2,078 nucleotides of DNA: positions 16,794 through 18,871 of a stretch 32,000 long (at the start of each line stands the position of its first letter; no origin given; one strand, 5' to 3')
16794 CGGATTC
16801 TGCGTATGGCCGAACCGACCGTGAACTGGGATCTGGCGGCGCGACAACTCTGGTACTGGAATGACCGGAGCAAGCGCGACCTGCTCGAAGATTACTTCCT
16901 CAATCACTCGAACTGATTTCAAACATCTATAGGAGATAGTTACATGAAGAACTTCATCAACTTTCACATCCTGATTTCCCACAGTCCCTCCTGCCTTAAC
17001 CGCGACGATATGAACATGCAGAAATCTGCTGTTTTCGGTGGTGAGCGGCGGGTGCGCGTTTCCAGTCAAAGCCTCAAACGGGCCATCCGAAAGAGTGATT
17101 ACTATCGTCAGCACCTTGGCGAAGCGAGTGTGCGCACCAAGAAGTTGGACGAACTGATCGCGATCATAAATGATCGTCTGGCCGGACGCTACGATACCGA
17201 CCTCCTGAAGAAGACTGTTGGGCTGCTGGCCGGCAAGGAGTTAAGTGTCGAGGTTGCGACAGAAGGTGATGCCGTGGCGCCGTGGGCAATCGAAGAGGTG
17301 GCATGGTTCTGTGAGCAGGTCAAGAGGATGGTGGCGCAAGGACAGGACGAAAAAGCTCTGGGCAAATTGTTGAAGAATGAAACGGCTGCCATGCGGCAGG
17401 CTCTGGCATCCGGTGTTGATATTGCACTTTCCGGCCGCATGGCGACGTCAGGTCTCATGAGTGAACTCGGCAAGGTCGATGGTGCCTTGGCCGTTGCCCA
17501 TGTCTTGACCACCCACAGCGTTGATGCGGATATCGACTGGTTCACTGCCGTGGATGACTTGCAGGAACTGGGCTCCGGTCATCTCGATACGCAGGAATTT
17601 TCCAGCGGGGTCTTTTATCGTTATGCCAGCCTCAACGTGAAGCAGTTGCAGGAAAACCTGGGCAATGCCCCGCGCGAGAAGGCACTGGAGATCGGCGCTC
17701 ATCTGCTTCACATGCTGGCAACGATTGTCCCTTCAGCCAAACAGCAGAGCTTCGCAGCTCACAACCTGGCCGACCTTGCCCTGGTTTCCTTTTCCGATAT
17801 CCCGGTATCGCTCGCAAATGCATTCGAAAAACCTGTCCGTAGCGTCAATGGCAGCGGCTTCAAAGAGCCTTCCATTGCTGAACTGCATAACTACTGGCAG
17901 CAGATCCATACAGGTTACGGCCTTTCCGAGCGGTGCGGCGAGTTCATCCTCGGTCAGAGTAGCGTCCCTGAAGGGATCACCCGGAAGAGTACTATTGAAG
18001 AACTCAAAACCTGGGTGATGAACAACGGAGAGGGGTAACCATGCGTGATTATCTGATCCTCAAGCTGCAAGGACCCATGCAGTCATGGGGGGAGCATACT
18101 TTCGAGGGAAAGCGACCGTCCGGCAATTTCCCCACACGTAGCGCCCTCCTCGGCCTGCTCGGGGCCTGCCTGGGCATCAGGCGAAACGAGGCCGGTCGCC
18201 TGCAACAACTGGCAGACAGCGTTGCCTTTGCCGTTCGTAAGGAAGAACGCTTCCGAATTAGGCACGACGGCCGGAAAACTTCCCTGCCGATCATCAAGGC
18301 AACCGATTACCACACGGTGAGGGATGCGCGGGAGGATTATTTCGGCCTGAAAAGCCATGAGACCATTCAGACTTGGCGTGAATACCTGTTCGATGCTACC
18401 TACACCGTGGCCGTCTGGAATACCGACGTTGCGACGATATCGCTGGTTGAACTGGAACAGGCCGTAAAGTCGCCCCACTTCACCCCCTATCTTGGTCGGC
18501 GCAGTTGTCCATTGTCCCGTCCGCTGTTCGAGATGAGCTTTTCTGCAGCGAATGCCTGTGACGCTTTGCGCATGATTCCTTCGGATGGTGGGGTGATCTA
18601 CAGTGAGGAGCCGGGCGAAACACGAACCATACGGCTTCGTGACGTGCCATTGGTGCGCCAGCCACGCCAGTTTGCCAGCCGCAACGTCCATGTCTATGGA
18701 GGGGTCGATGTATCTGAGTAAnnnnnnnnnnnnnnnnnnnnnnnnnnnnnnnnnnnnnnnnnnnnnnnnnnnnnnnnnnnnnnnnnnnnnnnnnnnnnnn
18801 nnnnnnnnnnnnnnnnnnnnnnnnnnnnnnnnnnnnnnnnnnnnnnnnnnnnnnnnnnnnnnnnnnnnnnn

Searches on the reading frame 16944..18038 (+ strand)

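Call 71: search_protein_families(library=pfam, proteins=[window:16944-18038:+], max_evalue=0.0001)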
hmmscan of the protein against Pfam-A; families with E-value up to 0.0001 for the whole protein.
window:16944-18038:+ (364 aa): 1 family
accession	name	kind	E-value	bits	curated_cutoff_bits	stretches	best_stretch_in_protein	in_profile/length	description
PF09344.15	Cas_CT1975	-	2.2e-100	337.1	26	1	5-347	1-345/361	CT1975-like protein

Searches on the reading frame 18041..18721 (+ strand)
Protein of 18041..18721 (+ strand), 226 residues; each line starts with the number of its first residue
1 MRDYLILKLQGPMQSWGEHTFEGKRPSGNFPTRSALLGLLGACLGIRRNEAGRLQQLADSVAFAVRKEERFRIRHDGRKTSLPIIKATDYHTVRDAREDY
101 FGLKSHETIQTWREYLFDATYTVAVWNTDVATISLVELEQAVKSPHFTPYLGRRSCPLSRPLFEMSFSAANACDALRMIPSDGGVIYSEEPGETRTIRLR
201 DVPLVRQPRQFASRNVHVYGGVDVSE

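Call 71: search_protein_families(library=pfam, proteins=[window:18041-18721:+], max_evalue=0.0001)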
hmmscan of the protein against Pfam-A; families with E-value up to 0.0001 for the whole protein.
window:18041-18721:+ (226 aa): 1 family
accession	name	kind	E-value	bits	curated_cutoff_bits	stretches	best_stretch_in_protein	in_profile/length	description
PF09704.15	Cas_Cas5d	-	8.1e-39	134.2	23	1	4-216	1-216/217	CRISPR-associated protein (Cas_Cas5)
